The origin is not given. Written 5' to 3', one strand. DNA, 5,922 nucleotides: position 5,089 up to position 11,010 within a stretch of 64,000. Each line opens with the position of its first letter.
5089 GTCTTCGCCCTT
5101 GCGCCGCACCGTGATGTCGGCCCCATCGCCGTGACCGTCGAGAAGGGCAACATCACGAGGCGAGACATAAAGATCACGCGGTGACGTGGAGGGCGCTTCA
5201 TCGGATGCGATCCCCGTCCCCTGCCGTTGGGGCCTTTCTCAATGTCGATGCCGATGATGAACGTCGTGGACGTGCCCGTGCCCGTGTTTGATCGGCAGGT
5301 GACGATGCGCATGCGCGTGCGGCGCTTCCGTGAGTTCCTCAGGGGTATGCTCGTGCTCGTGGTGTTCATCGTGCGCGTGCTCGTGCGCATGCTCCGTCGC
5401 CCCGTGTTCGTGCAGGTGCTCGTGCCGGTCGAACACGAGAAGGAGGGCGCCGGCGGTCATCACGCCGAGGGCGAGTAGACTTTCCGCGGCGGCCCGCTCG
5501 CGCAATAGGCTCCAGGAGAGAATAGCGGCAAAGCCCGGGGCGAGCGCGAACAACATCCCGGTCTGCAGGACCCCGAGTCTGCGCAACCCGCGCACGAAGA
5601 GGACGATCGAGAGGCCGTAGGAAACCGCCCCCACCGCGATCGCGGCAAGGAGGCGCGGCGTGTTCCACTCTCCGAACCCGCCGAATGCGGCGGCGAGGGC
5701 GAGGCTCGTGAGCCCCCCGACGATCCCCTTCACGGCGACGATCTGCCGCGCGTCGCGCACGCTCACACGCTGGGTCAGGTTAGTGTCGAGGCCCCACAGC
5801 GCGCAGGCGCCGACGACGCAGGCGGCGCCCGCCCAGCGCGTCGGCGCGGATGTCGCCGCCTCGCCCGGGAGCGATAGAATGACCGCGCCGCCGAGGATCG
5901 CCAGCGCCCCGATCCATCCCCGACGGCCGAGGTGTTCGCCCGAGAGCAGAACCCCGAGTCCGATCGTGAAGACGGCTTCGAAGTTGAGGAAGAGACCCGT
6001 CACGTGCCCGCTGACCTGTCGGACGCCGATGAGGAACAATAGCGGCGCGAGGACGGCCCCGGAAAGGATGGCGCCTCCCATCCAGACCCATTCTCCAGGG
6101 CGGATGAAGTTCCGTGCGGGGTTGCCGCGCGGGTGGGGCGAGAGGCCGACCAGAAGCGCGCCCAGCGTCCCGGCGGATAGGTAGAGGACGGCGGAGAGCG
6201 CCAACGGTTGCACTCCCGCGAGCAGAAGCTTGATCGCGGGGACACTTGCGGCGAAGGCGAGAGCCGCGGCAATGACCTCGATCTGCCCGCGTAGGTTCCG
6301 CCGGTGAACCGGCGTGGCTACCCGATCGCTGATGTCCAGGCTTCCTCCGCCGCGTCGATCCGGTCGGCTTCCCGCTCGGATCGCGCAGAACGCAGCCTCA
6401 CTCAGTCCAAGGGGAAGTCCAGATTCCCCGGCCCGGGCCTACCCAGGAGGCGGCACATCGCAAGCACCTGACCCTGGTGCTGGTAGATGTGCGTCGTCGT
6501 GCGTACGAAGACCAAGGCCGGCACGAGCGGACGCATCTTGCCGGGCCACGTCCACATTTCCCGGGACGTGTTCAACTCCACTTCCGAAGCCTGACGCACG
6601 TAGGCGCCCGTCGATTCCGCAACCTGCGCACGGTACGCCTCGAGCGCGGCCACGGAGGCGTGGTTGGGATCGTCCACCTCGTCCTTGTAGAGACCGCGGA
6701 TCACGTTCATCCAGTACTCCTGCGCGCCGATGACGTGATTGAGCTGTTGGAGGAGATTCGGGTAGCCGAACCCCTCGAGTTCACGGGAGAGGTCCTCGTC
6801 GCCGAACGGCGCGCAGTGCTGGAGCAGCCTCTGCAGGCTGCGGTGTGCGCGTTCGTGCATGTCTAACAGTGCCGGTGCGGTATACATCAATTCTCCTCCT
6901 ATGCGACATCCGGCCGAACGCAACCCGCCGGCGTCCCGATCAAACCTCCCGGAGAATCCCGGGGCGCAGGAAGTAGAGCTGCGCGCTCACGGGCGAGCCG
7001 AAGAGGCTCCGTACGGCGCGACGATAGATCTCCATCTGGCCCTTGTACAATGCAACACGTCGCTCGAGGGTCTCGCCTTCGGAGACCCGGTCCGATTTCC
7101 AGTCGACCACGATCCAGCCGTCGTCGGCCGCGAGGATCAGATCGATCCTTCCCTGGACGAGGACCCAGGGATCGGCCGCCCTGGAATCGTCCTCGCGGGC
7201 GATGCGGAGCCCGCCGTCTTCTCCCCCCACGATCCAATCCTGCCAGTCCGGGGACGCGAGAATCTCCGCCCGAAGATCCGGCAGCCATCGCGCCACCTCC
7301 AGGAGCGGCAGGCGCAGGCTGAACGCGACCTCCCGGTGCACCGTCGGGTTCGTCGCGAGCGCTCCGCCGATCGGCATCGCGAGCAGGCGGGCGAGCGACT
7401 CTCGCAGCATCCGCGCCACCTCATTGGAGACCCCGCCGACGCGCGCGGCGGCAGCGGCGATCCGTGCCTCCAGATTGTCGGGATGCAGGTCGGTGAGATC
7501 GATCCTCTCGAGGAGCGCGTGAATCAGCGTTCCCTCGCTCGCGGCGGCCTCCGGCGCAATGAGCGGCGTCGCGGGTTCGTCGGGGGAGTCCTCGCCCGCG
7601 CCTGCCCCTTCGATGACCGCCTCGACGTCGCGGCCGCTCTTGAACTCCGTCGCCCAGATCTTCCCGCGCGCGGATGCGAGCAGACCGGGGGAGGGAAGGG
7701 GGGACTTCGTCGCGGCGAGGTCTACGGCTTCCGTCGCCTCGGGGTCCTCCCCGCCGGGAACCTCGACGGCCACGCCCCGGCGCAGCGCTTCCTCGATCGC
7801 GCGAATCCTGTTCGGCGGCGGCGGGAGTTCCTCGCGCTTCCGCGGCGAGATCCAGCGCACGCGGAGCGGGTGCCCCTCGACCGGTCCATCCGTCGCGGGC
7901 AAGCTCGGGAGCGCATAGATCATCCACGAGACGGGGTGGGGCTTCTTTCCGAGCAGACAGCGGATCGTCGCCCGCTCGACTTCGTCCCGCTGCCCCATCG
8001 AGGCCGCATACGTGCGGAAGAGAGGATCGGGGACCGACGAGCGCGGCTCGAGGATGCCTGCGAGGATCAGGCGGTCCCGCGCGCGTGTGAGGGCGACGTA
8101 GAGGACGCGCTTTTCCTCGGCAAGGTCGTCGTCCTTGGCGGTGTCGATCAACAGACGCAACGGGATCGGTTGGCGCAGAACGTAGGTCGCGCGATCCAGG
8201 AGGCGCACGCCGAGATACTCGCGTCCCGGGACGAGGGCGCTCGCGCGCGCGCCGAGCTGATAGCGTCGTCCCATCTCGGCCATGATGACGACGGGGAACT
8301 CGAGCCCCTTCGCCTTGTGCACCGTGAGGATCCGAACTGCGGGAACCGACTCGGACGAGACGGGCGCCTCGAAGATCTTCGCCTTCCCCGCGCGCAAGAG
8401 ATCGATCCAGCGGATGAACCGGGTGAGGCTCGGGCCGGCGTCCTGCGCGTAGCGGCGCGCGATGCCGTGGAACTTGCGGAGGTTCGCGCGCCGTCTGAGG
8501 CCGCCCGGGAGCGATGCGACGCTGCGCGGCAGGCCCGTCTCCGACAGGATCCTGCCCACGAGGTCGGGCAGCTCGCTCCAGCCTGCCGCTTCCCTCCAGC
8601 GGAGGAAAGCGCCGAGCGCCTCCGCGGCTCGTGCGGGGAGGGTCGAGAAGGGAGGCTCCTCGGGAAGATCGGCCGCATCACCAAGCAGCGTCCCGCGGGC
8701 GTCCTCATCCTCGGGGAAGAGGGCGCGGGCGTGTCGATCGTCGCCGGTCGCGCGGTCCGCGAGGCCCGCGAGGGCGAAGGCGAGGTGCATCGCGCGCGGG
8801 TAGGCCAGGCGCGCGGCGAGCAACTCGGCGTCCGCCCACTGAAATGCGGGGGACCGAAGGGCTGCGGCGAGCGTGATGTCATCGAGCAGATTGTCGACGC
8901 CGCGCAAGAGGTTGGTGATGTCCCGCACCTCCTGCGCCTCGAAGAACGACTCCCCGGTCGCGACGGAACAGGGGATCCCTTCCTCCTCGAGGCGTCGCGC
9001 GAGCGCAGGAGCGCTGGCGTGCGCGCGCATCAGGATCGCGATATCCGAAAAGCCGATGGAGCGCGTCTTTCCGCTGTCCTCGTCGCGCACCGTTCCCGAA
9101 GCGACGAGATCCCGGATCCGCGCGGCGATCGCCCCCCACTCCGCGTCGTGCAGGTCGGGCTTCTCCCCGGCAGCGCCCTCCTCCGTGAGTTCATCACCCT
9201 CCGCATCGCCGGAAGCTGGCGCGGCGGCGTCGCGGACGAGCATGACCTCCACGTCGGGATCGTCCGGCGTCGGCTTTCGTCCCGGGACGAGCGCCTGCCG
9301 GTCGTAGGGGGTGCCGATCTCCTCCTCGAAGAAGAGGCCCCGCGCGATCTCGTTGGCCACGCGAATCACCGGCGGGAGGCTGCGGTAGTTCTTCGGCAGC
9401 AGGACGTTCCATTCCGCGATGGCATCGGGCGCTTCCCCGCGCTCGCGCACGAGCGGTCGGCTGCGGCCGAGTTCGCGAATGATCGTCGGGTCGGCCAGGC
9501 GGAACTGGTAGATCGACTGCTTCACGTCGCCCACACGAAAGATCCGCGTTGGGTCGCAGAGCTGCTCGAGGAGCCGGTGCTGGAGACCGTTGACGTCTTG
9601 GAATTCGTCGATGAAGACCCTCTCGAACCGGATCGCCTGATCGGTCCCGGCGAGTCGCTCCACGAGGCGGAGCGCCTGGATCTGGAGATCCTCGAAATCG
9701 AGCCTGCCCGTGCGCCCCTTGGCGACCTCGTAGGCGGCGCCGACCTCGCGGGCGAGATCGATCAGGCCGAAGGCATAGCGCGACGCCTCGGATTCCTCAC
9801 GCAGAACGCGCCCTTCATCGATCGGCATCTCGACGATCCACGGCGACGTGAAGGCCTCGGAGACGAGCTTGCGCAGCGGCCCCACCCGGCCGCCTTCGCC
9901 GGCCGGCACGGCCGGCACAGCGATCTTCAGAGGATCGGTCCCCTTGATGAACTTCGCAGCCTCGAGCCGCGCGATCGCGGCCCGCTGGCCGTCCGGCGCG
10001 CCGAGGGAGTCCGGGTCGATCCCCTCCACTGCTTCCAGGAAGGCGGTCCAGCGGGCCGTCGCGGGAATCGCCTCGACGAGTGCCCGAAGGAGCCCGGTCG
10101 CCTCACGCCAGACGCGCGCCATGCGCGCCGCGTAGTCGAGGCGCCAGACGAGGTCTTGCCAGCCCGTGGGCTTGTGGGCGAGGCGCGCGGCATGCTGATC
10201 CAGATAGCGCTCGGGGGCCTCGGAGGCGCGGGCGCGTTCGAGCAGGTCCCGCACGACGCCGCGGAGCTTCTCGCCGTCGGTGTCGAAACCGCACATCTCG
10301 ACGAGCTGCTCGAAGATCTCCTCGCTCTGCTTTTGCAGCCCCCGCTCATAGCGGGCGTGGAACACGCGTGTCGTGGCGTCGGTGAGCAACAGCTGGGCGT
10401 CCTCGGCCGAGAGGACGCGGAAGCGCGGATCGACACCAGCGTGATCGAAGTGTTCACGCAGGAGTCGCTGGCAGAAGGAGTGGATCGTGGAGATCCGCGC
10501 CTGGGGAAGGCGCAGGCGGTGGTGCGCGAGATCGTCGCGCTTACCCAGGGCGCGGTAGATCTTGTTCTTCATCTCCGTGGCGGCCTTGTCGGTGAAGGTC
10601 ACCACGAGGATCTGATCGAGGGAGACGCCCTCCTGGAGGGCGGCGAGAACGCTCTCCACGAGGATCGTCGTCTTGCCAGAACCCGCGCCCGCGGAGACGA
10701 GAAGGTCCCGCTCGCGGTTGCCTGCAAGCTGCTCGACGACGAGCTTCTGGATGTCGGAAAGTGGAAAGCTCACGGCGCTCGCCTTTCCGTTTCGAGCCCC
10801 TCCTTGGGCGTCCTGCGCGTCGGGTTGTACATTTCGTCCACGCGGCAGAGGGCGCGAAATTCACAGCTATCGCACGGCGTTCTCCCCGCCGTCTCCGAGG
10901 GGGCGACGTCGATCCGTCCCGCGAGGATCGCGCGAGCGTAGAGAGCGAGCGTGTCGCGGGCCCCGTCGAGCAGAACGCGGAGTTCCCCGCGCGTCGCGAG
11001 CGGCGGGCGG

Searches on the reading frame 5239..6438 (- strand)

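Call 40: search_protein_families(library=pfam, proteins=[window:5239-6438:-], max_evalue=0.0001)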
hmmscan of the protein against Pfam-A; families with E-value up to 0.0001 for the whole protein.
window:5239-6438:- (399 aa): 1 family
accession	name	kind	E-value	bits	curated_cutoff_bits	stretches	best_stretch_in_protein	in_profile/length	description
PF00892.27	EamA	-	1.9e-27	96.6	28.2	2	51-189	3-134/135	EamA-like transporter family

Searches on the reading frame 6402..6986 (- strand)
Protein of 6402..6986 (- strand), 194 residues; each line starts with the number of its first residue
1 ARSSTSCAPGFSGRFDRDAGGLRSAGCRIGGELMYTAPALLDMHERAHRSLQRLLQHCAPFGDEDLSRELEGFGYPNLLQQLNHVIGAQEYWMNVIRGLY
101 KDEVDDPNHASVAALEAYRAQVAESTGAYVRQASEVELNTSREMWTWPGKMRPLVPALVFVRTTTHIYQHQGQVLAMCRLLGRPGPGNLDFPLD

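Call 40: search_protein_families(library=pfam, proteins=[window:6402-6986:-], max_evalue=0.0001)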
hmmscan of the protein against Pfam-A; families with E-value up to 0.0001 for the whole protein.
window:6402-6986:- (194 aa): 2 families
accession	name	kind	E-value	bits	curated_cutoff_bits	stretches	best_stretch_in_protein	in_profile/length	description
PF05163.17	DinB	-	2.9e-12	47.3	23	1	49-186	14-150/165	DinB family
PF12867.12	DinB_2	-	2.5e-11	44.6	24.8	1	48-174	3-128/128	DinB superfamily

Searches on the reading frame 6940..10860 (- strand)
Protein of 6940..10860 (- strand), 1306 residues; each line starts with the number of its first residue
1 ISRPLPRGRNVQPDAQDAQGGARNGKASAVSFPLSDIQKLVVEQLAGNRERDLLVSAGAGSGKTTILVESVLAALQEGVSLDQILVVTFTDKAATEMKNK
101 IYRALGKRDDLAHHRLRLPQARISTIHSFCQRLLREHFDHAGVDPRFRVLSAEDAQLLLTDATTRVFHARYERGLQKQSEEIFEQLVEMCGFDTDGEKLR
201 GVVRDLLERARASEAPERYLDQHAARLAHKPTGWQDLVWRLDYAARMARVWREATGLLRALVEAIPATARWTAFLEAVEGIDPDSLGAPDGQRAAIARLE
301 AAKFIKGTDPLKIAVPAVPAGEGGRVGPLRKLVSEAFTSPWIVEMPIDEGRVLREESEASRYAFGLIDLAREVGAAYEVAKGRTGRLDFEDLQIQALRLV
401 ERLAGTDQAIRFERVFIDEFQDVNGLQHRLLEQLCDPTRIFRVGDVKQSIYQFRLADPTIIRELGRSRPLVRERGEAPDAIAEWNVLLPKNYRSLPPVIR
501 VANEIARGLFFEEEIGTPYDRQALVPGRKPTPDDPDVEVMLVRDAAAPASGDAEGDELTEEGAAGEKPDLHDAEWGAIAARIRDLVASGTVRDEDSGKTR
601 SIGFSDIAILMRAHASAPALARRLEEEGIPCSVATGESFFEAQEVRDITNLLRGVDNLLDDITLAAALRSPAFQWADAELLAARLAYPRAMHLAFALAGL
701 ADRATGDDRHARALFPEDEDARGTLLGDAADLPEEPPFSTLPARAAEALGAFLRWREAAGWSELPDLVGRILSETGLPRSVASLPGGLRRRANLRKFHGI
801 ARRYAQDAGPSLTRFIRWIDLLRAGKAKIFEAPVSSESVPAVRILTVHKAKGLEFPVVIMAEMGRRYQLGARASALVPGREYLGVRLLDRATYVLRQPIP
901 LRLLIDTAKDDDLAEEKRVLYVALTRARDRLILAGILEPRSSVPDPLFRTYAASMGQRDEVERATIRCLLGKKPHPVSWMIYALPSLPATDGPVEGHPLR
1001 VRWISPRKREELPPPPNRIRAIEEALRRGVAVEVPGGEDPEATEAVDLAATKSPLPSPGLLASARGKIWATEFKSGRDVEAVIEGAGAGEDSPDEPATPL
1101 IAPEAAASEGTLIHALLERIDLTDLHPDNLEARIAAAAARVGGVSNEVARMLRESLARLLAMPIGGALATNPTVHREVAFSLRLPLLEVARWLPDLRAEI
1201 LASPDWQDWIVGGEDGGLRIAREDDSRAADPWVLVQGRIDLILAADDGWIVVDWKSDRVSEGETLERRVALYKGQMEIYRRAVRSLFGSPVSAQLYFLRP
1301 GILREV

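Call 40: search_protein_families(library=pfam, proteins=[window:6940-10860:-], max_evalue=0.0001)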
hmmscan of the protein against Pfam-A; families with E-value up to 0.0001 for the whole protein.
window:6940-10860:- (1306 aa): 7 families
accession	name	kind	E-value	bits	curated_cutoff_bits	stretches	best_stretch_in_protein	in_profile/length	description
PF00580.27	UvrD-helicase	-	9.1e-52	176.8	23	2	49-180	12-136/271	UvrD/REP helicase N-terminal domain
PF13361.12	UvrD_C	-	3e-30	106.3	25.6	2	835-934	281-346/350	UvrD-like helicase C-terminal domain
PF13245.12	AAA_19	-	1.9e-20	73.9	25.1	1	50-454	11-134/134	AAA domain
PF12705.13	PDDEXK_1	-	1.3e-11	45.4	22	1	1105-1298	33-189/247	PD-(D/E)XK nuclease superfamily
PF13538.12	UvrD_C_2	-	2.1e-11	43.9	27.4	1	842-863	2-23/52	UvrD-like helicase C-terminal domain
PF01443.25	Viral_helicase1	-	2.5e-07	31.2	21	0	903-933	195-226/228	Viral superfamily 1 RNA helicase core domain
PF13604.12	AAA_30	-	4.6e-06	26.9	27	1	34-100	2-65/191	AAA domain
